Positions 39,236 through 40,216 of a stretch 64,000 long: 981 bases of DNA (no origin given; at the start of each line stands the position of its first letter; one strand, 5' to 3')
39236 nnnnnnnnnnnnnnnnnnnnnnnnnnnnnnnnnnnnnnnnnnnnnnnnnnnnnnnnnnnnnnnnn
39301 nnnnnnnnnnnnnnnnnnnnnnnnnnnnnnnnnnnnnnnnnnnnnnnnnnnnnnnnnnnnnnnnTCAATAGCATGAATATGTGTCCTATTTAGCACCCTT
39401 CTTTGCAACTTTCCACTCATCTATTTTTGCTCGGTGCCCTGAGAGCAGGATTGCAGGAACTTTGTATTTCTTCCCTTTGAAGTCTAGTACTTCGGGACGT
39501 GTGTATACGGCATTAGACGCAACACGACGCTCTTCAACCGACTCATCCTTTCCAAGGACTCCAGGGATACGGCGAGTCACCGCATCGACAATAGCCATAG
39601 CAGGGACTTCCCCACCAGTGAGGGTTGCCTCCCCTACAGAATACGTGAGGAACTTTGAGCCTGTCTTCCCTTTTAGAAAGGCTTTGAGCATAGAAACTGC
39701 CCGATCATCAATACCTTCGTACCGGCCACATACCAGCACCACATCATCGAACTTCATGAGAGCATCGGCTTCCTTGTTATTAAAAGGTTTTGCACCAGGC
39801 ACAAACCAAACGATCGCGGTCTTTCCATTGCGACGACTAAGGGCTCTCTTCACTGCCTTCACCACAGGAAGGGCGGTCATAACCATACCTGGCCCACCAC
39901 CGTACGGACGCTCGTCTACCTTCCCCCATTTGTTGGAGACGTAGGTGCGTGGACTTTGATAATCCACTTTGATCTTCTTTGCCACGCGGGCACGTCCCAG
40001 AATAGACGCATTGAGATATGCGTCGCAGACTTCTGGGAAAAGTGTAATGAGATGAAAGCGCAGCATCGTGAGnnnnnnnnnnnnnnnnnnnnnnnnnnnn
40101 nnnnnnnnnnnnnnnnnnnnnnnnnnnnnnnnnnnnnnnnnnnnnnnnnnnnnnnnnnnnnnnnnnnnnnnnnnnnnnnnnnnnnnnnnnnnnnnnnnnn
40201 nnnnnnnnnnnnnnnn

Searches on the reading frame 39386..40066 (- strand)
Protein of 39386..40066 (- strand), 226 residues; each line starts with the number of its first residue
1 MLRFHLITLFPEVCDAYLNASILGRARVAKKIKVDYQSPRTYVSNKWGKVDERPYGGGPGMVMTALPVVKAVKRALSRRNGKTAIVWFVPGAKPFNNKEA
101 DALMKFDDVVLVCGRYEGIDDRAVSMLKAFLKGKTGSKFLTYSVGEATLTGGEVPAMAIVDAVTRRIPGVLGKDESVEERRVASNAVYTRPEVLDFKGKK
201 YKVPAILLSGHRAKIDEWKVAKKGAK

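Call 75: search_protein_families(library=pfam, proteins=[window:39386-40066:-], max_evalue=0.001)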
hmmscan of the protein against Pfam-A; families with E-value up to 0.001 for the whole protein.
window:39386-40066:- (226 aa): 1 family
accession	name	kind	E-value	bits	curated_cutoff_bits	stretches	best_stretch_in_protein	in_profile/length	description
PF01746.26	tRNA_m1G_MT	-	1.1e-31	110.5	27.3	1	25-221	3-184/195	tRNA (Guanine-1)-methyltransferase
